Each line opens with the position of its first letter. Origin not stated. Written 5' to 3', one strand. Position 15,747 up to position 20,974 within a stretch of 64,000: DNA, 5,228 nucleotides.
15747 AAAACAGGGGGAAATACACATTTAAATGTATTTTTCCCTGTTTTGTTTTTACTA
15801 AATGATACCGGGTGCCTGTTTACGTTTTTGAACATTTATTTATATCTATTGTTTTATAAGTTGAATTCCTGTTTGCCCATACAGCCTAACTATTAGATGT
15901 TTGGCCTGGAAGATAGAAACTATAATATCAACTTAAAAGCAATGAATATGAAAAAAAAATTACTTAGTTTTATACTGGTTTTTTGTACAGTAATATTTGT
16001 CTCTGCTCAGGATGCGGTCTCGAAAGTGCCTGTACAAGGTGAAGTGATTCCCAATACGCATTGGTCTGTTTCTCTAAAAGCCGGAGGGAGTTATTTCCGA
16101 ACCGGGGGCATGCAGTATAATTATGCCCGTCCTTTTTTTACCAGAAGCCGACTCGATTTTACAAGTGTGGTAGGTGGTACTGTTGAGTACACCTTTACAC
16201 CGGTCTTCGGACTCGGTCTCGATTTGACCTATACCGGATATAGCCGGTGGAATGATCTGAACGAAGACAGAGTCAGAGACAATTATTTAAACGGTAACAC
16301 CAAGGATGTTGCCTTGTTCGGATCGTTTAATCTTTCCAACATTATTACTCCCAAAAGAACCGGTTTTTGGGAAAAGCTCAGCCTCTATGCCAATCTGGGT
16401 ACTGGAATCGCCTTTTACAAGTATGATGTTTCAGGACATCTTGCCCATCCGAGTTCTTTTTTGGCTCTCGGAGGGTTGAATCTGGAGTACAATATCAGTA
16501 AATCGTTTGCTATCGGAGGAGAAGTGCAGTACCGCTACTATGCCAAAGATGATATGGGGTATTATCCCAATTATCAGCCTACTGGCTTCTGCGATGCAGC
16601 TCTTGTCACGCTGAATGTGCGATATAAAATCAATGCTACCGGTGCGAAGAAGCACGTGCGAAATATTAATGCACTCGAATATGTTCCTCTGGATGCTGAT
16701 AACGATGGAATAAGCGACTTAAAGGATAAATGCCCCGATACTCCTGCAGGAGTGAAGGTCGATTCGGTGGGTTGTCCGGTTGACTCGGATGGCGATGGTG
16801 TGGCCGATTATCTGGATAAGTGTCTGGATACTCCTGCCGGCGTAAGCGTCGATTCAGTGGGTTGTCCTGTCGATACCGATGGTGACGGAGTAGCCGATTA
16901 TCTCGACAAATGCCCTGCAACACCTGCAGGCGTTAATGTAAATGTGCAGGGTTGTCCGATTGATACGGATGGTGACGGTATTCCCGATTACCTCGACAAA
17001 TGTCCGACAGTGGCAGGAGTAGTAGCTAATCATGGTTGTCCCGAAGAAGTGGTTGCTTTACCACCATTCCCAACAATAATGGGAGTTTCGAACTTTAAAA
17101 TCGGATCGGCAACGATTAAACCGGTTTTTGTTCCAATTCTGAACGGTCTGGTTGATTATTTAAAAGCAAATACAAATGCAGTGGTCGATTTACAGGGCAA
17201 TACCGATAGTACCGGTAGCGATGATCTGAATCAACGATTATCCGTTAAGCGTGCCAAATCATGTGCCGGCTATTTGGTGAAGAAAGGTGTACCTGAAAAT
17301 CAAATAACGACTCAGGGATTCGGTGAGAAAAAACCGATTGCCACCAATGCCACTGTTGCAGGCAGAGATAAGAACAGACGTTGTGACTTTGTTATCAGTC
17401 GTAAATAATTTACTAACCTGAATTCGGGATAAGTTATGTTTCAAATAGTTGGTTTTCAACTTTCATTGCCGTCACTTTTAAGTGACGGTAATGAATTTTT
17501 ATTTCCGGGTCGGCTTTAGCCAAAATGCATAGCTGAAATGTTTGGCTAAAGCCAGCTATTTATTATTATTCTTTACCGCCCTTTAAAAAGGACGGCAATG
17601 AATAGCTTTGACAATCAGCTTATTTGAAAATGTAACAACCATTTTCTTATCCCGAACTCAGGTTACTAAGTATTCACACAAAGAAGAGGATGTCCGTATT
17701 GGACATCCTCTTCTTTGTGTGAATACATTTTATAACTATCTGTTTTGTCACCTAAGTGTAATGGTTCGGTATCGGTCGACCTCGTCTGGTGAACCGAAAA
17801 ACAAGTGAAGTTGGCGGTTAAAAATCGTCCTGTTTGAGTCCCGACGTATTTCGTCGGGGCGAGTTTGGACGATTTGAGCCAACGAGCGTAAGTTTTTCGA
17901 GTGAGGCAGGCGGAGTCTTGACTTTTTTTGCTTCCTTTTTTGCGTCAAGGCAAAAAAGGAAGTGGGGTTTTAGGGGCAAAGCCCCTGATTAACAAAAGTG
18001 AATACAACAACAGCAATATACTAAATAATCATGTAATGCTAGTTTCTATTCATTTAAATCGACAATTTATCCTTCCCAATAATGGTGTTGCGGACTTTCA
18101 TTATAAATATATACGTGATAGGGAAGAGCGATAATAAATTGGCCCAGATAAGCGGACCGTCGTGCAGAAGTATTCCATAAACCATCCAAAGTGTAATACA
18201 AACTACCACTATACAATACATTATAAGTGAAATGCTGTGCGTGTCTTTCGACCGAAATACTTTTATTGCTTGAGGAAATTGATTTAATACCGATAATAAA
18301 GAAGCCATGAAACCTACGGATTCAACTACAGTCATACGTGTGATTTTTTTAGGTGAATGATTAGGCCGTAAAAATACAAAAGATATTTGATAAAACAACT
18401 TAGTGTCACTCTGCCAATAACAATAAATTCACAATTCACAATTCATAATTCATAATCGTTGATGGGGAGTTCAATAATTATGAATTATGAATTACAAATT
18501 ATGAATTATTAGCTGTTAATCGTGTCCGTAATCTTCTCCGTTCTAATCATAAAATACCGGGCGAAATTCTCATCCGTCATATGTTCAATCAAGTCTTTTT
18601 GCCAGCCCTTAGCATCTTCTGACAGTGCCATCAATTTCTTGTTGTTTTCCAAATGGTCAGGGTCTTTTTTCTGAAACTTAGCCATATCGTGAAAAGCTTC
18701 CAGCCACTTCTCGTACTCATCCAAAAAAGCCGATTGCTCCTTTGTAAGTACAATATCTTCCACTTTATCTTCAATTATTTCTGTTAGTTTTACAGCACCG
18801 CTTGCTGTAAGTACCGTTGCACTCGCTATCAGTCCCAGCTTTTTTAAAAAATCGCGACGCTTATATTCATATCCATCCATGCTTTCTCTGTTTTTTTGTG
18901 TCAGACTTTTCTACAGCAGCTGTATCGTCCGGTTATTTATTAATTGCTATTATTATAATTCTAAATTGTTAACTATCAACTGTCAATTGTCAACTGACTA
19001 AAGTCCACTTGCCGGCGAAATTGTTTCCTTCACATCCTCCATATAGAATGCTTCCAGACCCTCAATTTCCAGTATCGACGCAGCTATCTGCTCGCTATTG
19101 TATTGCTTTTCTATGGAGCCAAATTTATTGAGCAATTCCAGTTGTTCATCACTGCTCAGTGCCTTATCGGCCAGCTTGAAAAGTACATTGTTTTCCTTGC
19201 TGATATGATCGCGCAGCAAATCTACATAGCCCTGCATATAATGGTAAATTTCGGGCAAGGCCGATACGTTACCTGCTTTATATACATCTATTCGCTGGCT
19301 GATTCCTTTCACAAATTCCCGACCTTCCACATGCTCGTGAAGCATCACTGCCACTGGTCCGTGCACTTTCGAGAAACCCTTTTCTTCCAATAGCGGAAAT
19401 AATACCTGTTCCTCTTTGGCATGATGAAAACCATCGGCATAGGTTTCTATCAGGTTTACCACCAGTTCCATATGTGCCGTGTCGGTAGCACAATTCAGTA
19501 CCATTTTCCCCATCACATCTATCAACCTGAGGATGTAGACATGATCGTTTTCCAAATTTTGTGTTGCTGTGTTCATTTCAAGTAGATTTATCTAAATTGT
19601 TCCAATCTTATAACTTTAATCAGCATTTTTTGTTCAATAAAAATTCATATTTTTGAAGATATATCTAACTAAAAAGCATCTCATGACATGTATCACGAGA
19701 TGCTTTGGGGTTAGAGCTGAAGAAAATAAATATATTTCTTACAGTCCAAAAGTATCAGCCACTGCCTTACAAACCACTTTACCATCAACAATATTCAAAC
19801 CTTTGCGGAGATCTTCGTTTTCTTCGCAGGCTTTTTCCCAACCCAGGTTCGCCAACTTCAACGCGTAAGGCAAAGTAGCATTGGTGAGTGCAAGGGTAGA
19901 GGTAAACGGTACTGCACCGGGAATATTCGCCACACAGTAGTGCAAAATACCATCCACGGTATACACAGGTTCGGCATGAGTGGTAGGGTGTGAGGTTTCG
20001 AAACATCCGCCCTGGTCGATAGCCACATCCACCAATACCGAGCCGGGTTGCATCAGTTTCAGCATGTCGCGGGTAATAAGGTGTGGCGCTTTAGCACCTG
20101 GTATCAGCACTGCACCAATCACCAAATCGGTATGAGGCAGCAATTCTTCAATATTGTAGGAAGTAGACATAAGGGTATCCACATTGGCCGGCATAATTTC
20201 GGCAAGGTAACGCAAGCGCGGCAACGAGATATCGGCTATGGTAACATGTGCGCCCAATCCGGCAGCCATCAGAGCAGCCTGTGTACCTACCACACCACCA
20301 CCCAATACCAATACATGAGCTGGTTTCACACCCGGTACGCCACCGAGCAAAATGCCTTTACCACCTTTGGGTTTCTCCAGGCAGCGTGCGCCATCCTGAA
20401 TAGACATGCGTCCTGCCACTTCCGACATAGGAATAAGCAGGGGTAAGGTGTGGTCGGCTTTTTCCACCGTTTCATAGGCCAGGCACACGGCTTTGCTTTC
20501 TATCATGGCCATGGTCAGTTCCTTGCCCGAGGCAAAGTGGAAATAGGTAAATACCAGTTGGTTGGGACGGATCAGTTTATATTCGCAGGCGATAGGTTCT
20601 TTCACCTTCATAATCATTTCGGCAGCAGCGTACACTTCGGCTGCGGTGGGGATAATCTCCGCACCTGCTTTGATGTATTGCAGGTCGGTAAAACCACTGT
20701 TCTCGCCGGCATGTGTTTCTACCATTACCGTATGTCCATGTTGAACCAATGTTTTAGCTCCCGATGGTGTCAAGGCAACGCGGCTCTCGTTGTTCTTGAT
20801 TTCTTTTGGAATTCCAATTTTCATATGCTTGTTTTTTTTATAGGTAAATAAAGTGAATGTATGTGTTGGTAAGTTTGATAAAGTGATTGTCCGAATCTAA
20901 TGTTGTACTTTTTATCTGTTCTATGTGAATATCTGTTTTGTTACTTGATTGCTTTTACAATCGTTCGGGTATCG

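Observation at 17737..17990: Four-copy ~230-nt intergenic repeat with a conserved multi-stem, pseudoknot-capable fold and two-sided compensatory changes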

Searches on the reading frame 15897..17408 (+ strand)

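Call 13: search_protein_families(library=pfam, proteins=[window:15897-17408:+])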
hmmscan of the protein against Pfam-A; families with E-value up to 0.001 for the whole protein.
window:15897-17408:+ (503 aa): 3 families
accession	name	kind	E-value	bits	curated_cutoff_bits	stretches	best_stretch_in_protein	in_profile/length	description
PF00691.25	OmpA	-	4e-18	66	27.2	1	400-494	2-98/98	OmpA family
PF02412.23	TSP_3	-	1.5e-15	57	25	2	353-373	12-32/36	Thrombospondin type 3 repeat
PF13505.12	OMP_b-brl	-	8.2e-08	33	28.7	1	65-219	20-159/175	Outer membrane protein beta-barrel domain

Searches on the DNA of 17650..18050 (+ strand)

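Call 7: search_rna_families(source=window, start=17650, end=18050, threshold=evalue, max_evalue=10, show_alignments=2)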
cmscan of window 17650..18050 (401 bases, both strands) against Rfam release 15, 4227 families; matches with E-value up to 10: 23.
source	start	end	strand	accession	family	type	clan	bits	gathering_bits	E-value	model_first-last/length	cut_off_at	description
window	17664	17732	-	RF03345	MIR3444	Gene; miRNA;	-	37.1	80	4.4e-06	1-104/104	no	MIR3444 microRNA precursor family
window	17669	17728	+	RF04168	MIR839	Gene; miRNA;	-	29.3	200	0.00048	1-267/267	no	MIR839 microRNA precursor family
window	17675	17723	+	RF04293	mir-889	Gene; miRNA;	CL00149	26.3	95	0.0039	1-79/79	no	mir-889 microRNA precursor family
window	17674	17722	-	RF04294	mir-3578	Gene; miRNA;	CL00149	25.2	78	0.015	1-82/82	no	mir-3578 microRNA precursor family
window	17680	17716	-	RF03623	mir-1252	Gene; miRNA;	-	25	70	0.052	1-65/65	no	mir-1252 microRNA precursor family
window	17666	17730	+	RF04060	mir-703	Gene; miRNA;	-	24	88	0.021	1-67/67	no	mir-703 microRNA precursor family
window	17664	17733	-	RF04060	mir-703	Gene; miRNA;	-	22.1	88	0.068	1-67/67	no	mir-703 microRNA precursor family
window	17683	17750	-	RF02503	Atu_C9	Gene; sRNA;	-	19.7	40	0.0032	124-192/192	no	Rhizobiales sRNA Atu_C9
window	17664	17751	-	RF00568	SNORA26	Gene; snRNA; snoRNA; HACA-box;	CL00032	18.4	40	0.74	1-122/122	no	Small nucleolar RNA SNORA26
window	17932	17961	-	RF03578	mir-3910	Gene; miRNA;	-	18.1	95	0.66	1-82/82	no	mir-3910 microRNA precursor family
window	17932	17961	+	RF03578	mir-3910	Gene; miRNA;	-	18.1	95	0.68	1-82/82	no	mir-3910 microRNA precursor family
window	17928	18035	+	RF01858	RsaF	Gene; sRNA;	-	18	60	0.62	1-119/119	no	RNA Staph. aureus F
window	17671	17743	-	RF02426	SpF03_sRNA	Gene; sRNA;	-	17.3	50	7.4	1-106/106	no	Streptococcus sRNA SpF03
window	17930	17963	+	RF03566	mir-4875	Gene; miRNA;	-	17.2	90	1.1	14-58/73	no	mir-4875 microRNA precursor family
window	17929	17964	+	RF04239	mir-4679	Gene; miRNA;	-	16.4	88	2.5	1-75/75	no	mir-4679 microRNA precursor family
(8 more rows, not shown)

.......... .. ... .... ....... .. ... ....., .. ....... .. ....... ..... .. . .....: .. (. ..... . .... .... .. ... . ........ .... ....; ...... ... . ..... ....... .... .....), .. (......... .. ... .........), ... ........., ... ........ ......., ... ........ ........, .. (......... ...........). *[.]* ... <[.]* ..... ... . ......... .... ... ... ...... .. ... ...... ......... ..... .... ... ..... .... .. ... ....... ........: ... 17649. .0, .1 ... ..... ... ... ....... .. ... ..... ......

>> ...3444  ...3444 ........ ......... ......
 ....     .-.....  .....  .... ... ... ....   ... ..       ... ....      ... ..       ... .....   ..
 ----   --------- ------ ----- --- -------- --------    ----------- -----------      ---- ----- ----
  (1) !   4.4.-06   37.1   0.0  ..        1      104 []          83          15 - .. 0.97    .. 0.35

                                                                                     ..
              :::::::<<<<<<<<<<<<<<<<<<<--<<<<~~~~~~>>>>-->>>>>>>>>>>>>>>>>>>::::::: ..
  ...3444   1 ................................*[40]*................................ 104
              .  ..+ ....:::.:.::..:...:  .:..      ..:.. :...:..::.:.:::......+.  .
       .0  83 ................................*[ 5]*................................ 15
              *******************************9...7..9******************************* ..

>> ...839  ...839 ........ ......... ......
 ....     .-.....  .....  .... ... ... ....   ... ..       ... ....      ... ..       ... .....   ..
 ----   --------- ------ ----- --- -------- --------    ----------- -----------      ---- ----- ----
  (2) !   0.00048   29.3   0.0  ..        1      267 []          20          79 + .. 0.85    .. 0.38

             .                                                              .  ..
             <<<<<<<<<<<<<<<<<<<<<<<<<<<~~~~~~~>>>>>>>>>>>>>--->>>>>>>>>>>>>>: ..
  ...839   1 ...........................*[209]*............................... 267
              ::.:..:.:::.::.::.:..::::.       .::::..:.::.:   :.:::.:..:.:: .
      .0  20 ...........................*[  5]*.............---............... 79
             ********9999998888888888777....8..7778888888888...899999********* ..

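Call 25: search_dna_similar(query=window:17737-17995:+, collection=plasmids, mode=distant, max_evalue=0.01)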
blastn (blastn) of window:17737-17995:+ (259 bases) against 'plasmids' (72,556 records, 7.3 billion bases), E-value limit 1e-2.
Records with a match: 1; places in all: 1; records where one place covers at least 80% of the query: 0.
Best place of each record, by identity: 80-90% 1.
By first word of the organism name: Haliscomenobacter 1.
By predicted mobility (MOB-suite, as given by PLSDB): non-mobilizable 1.
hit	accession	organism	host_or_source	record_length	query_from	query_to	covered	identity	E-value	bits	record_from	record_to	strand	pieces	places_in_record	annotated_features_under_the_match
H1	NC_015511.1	Haliscomenobacter hydrossis DSM 1100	activated sludge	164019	178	225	19%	87.5%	1e-3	50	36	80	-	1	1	none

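Call 26: search_dna_similar(query=window:17737-17995:+, collection=phages, mode=distant, max_evalue=0.01)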
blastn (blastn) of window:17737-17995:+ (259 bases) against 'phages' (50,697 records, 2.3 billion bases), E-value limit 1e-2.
No match.
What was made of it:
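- Tried and rejected: Similarity searches. blastn of copy A against plasmids and phages gave one insignificant 48-nt hit and nothing, respectively (calls 25, 26).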

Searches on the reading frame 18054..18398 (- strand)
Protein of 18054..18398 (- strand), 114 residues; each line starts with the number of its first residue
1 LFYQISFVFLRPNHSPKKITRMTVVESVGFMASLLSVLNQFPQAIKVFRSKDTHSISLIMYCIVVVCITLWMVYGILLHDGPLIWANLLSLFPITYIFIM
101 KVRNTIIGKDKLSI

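Call 13: search_protein_families(library=pfam, proteins=[window:18054-18398:-])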
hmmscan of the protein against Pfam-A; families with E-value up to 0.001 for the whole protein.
window:18054-18398:- (114 aa): 2 families
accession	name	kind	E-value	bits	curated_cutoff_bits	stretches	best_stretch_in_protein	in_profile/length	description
PF04193.19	PQ-loop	-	1e-09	38.5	22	1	26-80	3-57/61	PQ loop repeat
PF03083.21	MtN3_slv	-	2e-07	31.4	23.7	1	27-93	5-71/87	Sugar efflux transporter for intercellular exchange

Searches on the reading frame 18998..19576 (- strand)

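Call 13: search_protein_families(library=pfam, proteins=[window:18998-19576:-])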
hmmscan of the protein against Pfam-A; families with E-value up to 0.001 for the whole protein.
window:18998-19576:- (192 aa): 1 family
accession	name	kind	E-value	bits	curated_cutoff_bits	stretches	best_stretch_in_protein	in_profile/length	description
PF01814.28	Hemerythrin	-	3.8e-20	73.1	25.3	1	4-136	2-127/127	Hemerythrin HHE cation binding domain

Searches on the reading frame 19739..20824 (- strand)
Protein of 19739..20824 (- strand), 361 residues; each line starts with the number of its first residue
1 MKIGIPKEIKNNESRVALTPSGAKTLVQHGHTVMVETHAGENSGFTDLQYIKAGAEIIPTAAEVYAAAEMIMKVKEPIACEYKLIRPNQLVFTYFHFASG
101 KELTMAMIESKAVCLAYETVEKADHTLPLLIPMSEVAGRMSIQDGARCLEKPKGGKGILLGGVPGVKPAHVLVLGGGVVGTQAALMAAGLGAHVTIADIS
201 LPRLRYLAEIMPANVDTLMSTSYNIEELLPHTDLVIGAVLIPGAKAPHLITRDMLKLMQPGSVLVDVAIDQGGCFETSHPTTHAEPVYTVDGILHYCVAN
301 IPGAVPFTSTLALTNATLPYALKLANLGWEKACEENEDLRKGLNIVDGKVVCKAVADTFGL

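Call 13: search_protein_families(library=pfam, proteins=[window:19739-20824:-])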
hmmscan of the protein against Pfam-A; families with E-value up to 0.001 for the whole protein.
window:19739-20824:- (361 aa): 5 families
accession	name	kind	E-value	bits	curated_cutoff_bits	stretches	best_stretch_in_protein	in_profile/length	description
PF01262.27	AlaDh_PNT_C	-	1e-89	300.1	23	1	141-352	1-213/214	Alanine dehydrogenase/PNT, C-terminal domain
PF05222.21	AlaDh_PNT_N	-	1.5e-47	161.7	30.4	1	4-137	1-136/136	Alanine dehydrogenase/PNT, N-terminal domain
PF02826.25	2-Hacid_dh_C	-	1e-07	31.9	25.1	1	168-268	36-127/178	D-isomer specific 2-hydroxyacid dehydrogenase, NAD binding domain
PF07992.20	Pyr_redox_2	-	7.7e-05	22.7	26.1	1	167-198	141-172/291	Pyridine nucleotide-disulphide oxidoreductase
PF00070.33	Pyr_redox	-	0.00083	20.3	22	0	170-209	1-40/82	Pyridine nucleotide-disulphide oxidoreductase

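Call 54: find_homologous_proteins(query=window:19742-20824:-, max_evalue=1e-150)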
Query window:19742-20824:- (361 aa): 7791 proteins with E <= 1e-150 among 8000 candidates; the best 120 are listed.
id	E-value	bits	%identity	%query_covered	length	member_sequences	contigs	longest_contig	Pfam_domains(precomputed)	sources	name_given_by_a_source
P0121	2.5e-236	802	100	100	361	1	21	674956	PF05222.22,PF02826.26,PF01262.28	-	-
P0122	3.3e-236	801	100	100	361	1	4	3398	PF05222.22,PF02826.26,PF01262.28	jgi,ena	-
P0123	6.2e-236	800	99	100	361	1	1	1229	PF05222.22,PF02826.26,PF01262.28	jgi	-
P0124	1.4e-235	799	100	100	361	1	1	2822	PF05222.22,PF02826.26,PF01262.28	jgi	jgi:alanine dehydrogenase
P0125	1.6e-235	799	100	100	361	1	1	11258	PF05222.22,PF02826.26,PF01262.28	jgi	jgi:alanine dehydrogenase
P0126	2.4e-235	798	99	100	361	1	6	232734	PF05222.22,PF02826.26,PF01262.28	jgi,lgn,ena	-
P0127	2.7e-235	798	100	100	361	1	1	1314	PF05222.22,PF02826.26,PF01262.28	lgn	-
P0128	2.9e-235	798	99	100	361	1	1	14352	PF05222.22,PF02826.26,PF01262.28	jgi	jgi:alanine dehydrogenase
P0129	6.1e-235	797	100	100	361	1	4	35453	PF05222.22,PF02826.26,PF01262.28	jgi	jgi:alanine dehydrogenase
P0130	1.3e-234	796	99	100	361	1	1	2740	PF05222.22,PF02826.26,PF01262.28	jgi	-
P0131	3.6e-234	795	99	100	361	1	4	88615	PF05222.22,PF02826.26,PF01262.28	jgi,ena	-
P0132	8.0e-234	793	99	100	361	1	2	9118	PF05222.22,PF02826.26,PF01262.28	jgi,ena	-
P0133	1.1e-233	793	99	100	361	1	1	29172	PF05222.22,PF02826.26,PF01262.28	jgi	jgi:alanine dehydrogenase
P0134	1.1e-233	793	98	100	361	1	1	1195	PF05222.22,PF02826.26,PF01262.28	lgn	-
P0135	1.2e-233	793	99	100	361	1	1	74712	PF05222.22,PF02826.26,PF01262.28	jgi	-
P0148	7.3e-229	777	97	100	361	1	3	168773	PF05222.22,PF02826.26,PF01262.28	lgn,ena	-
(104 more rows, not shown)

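Call 55: find_encoding_contigs(protein=P0126, flank=3000, max_places=6)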
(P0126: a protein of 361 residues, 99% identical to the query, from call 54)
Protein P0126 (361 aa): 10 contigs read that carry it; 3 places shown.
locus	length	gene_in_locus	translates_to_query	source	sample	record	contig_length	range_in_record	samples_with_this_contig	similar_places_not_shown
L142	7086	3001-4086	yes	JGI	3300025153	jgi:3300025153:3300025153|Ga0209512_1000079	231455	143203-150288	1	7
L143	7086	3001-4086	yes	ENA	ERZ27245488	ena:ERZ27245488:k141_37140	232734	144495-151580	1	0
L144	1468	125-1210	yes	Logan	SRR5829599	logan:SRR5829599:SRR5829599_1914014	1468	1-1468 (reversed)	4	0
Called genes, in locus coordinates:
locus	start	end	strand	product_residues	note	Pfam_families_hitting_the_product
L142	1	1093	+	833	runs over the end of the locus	PF13715:CarbopepD_reg_2, PF07715:Plug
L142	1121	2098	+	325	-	PF14054:DUF4249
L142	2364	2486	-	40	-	-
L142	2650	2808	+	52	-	-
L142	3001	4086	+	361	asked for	PF05222:AlaDh_PNT_N, PF01262:AlaDh_PNT_C, PF02826:2-Hacid_dh_C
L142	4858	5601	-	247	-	-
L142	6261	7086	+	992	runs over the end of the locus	PF13091:PLDc_2, PF09565:RE_NgoFVII (weak), PF00270:DEAD, PF04851:ResIII, PF18766:SWI2_SNF2, PF00271:Helicase_C, PF11907:DUF3427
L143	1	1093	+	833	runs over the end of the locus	PF13715:CarbopepD_reg_2, PF07715:Plug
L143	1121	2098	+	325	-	PF14054:DUF4249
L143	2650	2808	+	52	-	-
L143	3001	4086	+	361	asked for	PF05222:AlaDh_PNT_N, PF01262:AlaDh_PNT_C, PF02826:2-Hacid_dh_C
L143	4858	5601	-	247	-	-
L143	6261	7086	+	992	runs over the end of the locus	PF13091:PLDc_2, PF09565:RE_NgoFVII (weak), PF00270:DEAD, PF04851:ResIII, PF18766:SWI2_SNF2, PF00271:Helicase_C, PF11907:DUF3427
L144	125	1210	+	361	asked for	PF05222:AlaDh_PNT_N, PF01262:AlaDh_PNT_C, PF02826:2-Hacid_dh_C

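Call 56: find_encoding_contigs(protein=P0129, flank=3000, max_places=4)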
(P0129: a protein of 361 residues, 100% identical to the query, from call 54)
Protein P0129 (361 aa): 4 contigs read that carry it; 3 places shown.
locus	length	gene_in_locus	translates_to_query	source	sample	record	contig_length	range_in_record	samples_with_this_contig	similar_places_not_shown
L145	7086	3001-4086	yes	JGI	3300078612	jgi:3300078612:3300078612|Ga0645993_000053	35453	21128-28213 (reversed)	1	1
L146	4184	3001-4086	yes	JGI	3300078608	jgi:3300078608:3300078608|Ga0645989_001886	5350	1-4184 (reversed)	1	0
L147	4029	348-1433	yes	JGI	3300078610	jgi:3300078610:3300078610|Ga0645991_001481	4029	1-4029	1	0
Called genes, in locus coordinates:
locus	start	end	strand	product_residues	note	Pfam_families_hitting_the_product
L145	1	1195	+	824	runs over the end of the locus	PF13715:CarbopepD_reg_2, PF07715:Plug, PF00593:TonB_dep_Rec_b-barrel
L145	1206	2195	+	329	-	PF14054:DUF4249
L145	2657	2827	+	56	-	-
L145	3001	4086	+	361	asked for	PF05222:AlaDh_PNT_N, PF01262:AlaDh_PNT_C, PF02826:2-Hacid_dh_C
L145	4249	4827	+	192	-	PF01814:Hemerythrin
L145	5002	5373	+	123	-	-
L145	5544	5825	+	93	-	PF03083:MtN3_slv, PF04193:PQ-loop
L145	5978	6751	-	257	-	PF00293:NUDIX, PF19368:WHD_AraR, PF21906:WHD_NrtR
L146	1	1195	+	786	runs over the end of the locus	?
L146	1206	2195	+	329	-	PF14054:DUF4249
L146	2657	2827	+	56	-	-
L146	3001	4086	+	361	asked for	PF05222:AlaDh_PNT_N, PF01262:AlaDh_PNT_C, PF02826:2-Hacid_dh_C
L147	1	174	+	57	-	?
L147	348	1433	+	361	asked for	PF05222:AlaDh_PNT_N, PF01262:AlaDh_PNT_C, PF02826:2-Hacid_dh_C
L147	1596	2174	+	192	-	PF01814:Hemerythrin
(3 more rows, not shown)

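Call 57: find_encoding_contigs(protein=P0148, flank=3000, max_places=3)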
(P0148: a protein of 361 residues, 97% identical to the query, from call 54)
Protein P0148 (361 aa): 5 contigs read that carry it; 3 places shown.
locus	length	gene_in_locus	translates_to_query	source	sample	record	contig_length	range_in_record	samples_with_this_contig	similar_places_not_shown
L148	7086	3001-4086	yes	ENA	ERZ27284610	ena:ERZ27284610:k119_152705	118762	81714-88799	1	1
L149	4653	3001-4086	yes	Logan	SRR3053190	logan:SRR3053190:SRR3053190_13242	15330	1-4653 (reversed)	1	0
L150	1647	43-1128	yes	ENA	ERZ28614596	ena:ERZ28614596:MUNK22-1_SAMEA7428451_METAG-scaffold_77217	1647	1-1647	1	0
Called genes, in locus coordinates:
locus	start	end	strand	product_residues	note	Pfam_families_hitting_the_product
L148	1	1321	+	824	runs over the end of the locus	PF13715:CarbopepD_reg_2, PF07715:Plug, PF00593:TonB_dep_Rec_b-barrel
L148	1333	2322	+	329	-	-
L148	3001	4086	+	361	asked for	PF05222:AlaDh_PNT_N, PF01262:AlaDh_PNT_C, PF02826:2-Hacid_dh_C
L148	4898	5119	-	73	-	-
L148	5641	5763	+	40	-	PF01381:HTH_3 (weak)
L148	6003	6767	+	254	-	PF09553:RE_Eco47II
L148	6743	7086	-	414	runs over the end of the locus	PF00376:MerR, PF12728:HTH_17 (weak), PF13411:MerR_1 (weak), PF00145:DNA_methylase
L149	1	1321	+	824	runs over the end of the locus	PF13715:CarbopepD_reg_2, PF07715:Plug, PF00593:TonB_dep_Rec_b-barrel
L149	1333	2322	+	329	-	-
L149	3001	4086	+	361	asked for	PF05222:AlaDh_PNT_N, PF01262:AlaDh_PNT_C, PF02826:2-Hacid_dh_C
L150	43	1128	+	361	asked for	PF05222:AlaDh_PNT_N, PF01262:AlaDh_PNT_C, PF02826:2-Hacid_dh_C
